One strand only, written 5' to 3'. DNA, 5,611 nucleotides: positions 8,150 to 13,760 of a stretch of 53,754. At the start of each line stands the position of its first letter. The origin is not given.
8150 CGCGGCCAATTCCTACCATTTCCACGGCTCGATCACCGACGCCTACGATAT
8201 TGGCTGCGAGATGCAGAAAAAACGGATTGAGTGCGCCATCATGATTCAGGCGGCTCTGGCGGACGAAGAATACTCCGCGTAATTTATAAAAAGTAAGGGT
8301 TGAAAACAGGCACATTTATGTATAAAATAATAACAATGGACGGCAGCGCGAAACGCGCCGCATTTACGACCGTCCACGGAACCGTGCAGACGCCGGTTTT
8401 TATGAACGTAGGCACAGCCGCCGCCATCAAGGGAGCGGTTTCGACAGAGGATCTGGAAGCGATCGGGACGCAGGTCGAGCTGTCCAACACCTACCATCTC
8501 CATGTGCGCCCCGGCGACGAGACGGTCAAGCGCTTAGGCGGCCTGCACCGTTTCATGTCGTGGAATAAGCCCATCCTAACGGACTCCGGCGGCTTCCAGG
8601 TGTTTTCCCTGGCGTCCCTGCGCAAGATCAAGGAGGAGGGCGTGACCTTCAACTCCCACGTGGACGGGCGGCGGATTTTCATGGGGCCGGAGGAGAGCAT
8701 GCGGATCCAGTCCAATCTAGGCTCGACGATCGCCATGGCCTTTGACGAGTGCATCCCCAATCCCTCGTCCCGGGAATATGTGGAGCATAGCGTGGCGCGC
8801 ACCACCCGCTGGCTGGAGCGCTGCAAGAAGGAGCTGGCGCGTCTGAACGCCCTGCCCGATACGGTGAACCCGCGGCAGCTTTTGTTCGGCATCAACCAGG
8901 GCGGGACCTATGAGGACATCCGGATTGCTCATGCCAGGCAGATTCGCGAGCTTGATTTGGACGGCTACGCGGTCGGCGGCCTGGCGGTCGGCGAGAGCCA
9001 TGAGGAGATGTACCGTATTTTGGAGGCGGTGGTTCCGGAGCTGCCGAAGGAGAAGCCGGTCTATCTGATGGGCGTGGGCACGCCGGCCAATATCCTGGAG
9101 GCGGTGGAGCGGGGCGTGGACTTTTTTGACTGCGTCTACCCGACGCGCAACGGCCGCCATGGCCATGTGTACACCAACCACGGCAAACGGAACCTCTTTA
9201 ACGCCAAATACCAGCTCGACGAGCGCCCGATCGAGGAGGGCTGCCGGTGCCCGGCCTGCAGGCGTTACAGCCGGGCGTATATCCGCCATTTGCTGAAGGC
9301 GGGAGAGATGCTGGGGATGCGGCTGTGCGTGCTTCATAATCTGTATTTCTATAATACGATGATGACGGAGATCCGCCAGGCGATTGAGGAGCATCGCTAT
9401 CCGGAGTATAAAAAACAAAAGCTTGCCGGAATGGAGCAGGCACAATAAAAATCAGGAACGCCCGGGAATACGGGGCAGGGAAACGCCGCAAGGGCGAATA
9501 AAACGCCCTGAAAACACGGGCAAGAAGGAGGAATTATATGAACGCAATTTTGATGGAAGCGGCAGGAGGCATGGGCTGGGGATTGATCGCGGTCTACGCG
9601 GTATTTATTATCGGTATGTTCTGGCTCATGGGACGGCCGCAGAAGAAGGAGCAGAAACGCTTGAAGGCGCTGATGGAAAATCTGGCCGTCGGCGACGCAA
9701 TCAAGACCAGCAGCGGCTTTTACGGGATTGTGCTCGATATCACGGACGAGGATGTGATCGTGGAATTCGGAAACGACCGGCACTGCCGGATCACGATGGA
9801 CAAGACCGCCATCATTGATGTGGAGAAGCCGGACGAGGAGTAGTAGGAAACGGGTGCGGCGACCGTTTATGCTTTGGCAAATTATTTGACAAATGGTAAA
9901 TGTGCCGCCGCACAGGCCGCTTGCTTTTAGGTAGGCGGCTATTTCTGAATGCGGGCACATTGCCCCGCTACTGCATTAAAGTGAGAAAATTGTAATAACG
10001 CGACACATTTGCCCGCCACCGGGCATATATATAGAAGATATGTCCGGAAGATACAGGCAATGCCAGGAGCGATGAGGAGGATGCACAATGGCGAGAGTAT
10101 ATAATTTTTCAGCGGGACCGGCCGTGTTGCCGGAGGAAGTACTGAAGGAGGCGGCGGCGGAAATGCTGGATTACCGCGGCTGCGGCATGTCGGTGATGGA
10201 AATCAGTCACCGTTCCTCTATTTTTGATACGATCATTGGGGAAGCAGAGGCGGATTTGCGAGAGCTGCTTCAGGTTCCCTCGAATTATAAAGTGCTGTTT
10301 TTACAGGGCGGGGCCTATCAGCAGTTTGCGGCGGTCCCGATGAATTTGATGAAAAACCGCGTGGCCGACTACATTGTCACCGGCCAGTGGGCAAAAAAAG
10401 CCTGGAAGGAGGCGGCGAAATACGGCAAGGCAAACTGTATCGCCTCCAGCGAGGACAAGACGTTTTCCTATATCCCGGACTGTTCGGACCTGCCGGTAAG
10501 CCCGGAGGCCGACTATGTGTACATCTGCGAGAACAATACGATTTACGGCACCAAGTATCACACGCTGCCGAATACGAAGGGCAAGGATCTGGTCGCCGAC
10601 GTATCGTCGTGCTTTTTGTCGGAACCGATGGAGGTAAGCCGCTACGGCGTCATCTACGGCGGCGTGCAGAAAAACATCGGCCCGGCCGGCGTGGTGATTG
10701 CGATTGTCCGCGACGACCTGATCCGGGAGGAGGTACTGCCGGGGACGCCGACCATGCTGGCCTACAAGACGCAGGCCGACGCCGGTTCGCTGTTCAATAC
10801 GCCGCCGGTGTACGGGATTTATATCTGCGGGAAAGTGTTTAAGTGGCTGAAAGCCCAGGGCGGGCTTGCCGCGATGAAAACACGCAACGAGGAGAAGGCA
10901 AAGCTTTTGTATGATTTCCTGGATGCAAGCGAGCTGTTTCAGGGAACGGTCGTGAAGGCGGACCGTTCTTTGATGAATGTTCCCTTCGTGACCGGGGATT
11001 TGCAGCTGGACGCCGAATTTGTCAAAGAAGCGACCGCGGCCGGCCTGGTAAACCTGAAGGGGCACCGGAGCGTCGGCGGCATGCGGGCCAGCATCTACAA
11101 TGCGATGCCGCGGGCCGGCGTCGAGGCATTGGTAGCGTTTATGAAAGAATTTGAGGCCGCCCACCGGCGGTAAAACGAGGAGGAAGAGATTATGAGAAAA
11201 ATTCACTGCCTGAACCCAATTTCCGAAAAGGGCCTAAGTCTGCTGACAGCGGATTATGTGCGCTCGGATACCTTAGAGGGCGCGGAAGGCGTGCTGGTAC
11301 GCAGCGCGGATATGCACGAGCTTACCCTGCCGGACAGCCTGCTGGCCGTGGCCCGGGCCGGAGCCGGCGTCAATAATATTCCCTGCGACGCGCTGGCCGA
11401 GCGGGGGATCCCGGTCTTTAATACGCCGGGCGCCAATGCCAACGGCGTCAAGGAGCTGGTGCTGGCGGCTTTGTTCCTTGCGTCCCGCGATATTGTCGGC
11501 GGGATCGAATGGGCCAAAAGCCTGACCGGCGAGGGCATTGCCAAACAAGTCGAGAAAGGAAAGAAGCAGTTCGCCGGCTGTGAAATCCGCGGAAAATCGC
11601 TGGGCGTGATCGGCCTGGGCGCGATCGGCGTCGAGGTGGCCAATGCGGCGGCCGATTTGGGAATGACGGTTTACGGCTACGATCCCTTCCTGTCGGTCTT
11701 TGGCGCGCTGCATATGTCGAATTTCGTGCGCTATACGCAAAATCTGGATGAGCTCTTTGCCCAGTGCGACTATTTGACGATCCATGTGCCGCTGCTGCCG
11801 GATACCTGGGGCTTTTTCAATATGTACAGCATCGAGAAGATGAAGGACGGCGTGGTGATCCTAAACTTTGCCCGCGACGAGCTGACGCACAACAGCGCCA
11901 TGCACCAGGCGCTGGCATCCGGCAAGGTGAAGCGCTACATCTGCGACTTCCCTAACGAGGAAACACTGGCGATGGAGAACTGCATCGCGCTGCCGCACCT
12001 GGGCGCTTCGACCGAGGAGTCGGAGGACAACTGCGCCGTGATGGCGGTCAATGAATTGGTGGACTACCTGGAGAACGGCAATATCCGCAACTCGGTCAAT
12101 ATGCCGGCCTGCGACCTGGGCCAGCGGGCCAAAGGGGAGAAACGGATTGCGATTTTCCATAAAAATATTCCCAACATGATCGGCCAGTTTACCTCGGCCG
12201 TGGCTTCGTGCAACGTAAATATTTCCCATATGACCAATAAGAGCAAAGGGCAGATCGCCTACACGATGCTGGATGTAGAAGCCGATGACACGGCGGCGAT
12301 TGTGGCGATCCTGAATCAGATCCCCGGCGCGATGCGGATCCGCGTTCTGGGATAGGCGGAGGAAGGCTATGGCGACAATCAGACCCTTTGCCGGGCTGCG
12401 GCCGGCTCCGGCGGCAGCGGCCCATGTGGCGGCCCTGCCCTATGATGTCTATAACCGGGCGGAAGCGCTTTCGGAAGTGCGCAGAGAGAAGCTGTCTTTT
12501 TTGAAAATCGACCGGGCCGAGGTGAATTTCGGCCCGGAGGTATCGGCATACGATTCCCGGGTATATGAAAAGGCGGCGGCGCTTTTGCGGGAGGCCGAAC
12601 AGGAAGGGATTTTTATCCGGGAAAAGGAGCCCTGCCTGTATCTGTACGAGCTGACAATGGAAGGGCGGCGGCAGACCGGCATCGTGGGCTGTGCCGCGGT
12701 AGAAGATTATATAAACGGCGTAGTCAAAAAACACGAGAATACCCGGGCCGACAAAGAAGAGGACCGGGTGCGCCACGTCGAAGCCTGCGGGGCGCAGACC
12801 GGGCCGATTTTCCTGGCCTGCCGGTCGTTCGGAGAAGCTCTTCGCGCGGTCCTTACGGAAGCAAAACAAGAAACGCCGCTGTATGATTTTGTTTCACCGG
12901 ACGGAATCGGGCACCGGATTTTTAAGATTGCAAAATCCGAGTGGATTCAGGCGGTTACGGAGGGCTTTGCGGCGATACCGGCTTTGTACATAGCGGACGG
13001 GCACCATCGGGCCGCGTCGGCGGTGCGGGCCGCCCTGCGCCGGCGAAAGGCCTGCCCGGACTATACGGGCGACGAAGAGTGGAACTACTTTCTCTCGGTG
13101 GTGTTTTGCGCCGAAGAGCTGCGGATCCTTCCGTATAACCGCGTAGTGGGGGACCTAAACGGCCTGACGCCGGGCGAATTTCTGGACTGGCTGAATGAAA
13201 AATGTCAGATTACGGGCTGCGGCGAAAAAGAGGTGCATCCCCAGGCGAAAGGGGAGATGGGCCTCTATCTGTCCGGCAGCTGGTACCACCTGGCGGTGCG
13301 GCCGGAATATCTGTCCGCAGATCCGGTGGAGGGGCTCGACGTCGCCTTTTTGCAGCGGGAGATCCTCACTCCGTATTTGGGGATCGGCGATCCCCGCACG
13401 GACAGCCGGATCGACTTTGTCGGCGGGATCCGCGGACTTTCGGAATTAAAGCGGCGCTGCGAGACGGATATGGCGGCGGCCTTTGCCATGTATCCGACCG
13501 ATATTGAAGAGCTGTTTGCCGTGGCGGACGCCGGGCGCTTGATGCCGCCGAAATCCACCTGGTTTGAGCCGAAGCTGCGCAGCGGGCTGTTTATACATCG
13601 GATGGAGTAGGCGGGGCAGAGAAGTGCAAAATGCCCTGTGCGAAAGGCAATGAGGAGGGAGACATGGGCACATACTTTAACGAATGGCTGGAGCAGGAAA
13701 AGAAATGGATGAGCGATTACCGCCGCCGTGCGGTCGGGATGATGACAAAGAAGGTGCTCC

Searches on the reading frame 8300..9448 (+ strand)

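Call 25: search_protein_families(library=pfam, proteins=[window:8300-9448:+], max_evalue=0.001)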
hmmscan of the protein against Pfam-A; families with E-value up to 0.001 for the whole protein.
window:8300-9448:+ (382 aa): 1 family
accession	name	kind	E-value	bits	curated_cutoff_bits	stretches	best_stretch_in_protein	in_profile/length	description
PF01702.25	TGT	-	3.5e-160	533.3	26.3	1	17-378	3-355/357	Queuine tRNA-ribosyltransferase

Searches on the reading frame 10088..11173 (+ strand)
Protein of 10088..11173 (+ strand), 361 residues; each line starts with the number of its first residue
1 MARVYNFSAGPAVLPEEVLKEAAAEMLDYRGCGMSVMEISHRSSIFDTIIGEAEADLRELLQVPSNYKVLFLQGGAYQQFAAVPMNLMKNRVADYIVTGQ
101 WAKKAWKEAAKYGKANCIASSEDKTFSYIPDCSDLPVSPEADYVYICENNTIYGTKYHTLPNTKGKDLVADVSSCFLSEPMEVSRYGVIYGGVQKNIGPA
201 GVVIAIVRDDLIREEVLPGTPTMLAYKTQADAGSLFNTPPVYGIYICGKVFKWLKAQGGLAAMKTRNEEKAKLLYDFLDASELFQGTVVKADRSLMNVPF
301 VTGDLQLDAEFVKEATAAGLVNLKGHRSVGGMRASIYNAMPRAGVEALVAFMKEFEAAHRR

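Call 25: search_protein_families(library=pfam, proteins=[window:10088-11173:+], max_evalue=0.001)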
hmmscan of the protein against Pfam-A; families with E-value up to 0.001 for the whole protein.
window:10088-11173:+ (361 aa): 1 family
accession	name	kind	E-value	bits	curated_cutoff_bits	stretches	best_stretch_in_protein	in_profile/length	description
PF00266.25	Aminotran_5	-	7e-46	157.3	21.5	1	4-348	1-371/371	Aminotransferase class-V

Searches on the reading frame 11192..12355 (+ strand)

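Call 25: search_protein_families(library=pfam, proteins=[window:11192-12355:+], max_evalue=0.001)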
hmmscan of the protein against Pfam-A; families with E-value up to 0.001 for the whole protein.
window:11192-12355:+ (387 aa): 3 families
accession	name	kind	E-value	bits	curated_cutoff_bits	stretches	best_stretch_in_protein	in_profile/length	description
PF02826.25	2-Hacid_dh_C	-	2e-34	118.9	25.1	1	120-271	23-178/178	D-isomer specific 2-hydroxyacid dehydrogenase, NAD binding domain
PF00389.36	2-Hacid_dh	-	3.6e-18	66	24.6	1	27-303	36-134/134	D-isomer specific 2-hydroxyacid dehydrogenase, catalytic domain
PF03446.21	NAD_binding_2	-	0.00032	21.2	21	1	137-243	2-109/161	NAD binding domain of 6-phosphogluconate dehydrogenase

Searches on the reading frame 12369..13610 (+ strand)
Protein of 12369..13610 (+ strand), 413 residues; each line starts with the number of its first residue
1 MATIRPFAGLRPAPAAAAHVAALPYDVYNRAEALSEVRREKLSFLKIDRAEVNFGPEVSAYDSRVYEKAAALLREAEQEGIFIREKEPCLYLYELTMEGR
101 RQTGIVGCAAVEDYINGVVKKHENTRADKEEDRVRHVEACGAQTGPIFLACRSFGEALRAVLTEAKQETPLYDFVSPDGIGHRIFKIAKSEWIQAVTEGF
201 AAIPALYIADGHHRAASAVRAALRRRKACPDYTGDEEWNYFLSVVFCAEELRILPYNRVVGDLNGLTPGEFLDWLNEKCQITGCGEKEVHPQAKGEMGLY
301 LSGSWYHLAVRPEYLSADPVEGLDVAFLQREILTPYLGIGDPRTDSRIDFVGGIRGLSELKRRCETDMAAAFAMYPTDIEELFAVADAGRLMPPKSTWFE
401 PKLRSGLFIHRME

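Call 25: search_protein_families(library=pfam, proteins=[window:12369-13610:+], max_evalue=0.001)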
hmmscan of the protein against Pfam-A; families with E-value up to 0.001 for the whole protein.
window:12369-13610:+ (413 aa): 1 family
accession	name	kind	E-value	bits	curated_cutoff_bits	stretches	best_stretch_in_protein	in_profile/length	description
PF06245.16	DUF1015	-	2.6e-108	362.3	25.8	1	4-325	1-324/325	Protein of unknown function (DUF1015)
